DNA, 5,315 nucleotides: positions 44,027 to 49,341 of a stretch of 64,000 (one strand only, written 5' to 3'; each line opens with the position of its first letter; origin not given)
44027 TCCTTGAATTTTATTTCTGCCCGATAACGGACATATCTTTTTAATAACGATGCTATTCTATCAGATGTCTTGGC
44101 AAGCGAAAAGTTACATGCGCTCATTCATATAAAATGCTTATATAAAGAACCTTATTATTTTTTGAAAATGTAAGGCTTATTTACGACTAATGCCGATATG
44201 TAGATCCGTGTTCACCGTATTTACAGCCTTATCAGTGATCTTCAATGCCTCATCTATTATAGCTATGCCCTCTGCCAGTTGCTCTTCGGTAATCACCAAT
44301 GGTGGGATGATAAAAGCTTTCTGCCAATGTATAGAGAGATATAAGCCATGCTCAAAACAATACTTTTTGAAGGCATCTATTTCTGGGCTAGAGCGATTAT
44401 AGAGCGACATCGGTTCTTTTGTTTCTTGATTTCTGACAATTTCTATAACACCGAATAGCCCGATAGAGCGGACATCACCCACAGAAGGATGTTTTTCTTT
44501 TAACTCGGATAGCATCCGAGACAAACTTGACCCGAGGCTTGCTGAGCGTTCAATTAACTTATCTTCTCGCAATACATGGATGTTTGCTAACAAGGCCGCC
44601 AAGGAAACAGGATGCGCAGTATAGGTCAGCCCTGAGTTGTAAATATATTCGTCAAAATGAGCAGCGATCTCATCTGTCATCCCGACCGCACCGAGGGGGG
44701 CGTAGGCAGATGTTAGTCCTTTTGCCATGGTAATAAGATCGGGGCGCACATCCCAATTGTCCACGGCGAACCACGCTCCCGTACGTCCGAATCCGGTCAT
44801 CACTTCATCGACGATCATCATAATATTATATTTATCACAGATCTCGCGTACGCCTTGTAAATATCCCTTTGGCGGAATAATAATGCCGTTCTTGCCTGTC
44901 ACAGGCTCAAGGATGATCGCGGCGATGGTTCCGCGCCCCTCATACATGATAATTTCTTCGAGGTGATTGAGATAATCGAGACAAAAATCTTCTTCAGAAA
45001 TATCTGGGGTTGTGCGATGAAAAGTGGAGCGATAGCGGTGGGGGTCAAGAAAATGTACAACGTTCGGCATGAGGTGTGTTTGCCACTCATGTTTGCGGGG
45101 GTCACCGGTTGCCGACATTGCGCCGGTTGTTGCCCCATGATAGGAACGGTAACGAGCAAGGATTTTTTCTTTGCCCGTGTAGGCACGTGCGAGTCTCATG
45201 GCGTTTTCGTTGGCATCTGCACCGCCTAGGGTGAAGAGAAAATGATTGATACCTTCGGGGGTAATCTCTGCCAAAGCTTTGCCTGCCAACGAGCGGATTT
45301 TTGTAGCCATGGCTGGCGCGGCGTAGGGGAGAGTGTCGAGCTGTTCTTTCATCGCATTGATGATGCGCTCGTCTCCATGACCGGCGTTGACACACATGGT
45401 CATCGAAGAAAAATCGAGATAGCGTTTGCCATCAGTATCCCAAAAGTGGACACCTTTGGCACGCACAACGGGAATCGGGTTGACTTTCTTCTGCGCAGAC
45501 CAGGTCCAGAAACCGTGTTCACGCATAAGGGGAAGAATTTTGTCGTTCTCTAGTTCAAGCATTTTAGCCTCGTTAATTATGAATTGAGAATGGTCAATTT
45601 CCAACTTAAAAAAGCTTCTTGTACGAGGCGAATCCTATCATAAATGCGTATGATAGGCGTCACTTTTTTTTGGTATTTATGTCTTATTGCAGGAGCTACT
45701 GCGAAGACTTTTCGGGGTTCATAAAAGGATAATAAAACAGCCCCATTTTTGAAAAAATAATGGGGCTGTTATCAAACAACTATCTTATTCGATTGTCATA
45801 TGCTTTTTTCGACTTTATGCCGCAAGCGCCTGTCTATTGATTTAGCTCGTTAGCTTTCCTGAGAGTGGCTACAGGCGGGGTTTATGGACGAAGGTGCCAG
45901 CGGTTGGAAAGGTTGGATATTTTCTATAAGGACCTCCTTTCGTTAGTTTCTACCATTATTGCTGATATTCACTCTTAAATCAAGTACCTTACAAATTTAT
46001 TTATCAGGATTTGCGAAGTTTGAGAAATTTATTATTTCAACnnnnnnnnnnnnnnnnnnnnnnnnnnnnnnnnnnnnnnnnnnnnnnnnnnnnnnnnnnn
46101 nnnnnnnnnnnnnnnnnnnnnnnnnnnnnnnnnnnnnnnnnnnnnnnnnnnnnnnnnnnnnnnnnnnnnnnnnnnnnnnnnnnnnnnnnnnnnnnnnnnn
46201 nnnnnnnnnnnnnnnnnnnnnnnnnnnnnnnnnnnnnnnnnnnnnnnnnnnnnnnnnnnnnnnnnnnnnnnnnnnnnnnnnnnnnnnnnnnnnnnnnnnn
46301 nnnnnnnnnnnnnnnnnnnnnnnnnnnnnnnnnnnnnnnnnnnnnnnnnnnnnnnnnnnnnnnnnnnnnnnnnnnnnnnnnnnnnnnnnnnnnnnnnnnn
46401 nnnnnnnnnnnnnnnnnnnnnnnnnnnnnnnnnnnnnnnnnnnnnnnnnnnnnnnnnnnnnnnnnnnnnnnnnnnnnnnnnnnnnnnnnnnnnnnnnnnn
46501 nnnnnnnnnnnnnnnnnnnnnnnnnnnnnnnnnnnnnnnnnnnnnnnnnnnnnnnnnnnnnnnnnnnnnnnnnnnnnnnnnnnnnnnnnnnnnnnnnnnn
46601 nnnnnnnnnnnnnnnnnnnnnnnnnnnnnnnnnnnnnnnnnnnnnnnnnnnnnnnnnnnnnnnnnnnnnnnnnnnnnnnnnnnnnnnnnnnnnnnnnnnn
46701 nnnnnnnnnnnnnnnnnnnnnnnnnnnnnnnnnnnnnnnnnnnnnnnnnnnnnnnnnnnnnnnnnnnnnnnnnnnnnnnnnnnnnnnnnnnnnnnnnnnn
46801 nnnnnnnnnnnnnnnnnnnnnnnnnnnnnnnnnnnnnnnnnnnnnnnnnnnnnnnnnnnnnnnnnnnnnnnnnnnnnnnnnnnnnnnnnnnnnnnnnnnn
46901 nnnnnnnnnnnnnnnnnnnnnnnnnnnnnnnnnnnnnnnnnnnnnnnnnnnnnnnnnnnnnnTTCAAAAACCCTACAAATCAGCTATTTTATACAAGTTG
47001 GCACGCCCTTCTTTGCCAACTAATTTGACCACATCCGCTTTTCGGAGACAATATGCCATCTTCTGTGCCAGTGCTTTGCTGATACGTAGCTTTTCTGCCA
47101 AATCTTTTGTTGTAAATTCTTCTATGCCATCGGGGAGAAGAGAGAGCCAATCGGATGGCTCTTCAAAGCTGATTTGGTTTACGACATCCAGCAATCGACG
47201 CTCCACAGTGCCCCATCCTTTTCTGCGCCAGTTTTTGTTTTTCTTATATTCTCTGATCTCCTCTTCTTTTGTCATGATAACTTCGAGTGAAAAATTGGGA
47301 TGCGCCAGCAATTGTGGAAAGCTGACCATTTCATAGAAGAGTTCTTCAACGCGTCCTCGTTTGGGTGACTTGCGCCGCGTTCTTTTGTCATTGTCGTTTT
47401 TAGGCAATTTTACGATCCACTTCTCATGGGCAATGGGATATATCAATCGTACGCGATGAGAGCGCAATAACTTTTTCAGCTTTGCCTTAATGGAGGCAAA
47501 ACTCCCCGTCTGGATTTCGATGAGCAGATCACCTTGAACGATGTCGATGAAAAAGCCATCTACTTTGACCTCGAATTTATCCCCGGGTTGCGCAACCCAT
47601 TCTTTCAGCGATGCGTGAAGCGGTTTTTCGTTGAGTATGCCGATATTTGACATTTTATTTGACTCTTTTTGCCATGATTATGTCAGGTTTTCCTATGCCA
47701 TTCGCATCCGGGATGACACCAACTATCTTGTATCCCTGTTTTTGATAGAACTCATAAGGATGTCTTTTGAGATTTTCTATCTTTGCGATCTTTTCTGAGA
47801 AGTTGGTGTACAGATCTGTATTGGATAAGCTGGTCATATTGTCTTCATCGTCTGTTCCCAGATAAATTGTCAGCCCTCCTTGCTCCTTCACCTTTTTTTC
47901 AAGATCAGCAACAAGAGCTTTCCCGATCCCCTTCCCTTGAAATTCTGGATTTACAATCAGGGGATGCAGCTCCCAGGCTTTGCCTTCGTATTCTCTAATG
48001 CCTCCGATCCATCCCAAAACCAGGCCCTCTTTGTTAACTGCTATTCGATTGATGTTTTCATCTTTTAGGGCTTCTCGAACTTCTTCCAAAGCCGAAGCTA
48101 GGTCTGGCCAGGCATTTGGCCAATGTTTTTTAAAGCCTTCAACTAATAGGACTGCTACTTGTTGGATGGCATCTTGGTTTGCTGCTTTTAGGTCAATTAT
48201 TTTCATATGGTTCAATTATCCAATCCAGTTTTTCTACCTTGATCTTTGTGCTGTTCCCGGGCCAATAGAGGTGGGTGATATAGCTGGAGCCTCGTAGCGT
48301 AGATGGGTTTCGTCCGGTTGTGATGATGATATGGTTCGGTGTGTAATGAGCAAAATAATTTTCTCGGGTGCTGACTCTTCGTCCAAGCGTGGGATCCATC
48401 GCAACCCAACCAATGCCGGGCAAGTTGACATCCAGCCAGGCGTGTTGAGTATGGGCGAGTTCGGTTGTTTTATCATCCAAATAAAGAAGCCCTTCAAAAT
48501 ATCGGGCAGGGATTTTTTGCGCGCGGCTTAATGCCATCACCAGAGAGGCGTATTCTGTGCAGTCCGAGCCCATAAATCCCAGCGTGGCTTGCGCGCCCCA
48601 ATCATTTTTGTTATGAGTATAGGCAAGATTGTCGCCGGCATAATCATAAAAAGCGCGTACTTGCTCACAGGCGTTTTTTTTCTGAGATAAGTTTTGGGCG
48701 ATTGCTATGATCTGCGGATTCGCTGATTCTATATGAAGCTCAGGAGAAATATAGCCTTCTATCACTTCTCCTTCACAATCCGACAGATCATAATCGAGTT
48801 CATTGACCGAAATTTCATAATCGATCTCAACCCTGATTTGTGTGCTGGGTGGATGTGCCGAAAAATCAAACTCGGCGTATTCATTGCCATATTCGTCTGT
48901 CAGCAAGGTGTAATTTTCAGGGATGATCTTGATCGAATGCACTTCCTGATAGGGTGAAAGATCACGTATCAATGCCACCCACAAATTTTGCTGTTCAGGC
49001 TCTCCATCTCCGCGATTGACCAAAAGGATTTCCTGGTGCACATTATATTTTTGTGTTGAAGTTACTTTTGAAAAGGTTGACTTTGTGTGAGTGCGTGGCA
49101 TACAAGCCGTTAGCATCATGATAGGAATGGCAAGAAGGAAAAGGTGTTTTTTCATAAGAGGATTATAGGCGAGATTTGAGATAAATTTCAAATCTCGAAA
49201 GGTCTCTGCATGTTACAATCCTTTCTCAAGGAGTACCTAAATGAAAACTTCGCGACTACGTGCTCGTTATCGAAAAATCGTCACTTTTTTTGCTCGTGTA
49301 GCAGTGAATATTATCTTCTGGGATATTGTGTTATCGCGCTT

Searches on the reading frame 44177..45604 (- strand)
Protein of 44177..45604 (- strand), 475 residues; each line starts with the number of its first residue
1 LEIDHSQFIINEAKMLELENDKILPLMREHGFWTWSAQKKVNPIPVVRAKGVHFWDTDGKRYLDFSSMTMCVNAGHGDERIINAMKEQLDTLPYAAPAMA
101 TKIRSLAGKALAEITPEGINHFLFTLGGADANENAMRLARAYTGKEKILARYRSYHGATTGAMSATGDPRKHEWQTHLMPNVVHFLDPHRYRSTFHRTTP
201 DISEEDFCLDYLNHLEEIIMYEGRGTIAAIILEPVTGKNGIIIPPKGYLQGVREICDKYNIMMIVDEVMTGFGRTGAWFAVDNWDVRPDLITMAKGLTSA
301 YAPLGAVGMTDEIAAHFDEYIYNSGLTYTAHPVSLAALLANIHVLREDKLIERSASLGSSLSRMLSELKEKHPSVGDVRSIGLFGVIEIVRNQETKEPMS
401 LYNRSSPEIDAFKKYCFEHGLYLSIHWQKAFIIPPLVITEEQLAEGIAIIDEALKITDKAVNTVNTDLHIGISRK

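Call 86: search_protein_families(library=pfam, proteins=[window:44177-45604:-], max_evalue=0.00001)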
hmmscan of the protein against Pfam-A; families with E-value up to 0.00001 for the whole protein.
window:44177-45604:- (475 aa): 1 family
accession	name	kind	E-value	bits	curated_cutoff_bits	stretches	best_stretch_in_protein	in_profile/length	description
PF00202.27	Aminotran_3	-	2.4e-93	313.4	30.5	1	40-454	6-403/403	Aminotransferase class-III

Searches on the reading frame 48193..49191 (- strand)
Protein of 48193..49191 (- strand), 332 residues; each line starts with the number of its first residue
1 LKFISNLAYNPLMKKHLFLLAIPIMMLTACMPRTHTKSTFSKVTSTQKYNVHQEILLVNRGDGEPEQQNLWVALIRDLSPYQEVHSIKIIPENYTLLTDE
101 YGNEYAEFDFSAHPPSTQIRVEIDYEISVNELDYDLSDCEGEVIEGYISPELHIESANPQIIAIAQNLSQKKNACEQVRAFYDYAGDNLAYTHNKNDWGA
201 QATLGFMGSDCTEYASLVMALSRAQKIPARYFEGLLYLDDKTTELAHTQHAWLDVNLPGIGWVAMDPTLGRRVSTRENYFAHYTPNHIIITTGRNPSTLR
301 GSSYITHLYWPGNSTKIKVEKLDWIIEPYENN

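Call 86: search_protein_families(library=pfam, proteins=[window:48193-49191:-], max_evalue=0.00001)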
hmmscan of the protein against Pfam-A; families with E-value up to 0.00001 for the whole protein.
window:48193-49191:- (332 aa): 1 family
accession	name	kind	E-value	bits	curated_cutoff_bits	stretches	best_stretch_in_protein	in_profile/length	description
PF01841.26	Transglut_core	-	8e-18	65.1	23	1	163-267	2-108/108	Transglutaminase-like superfamily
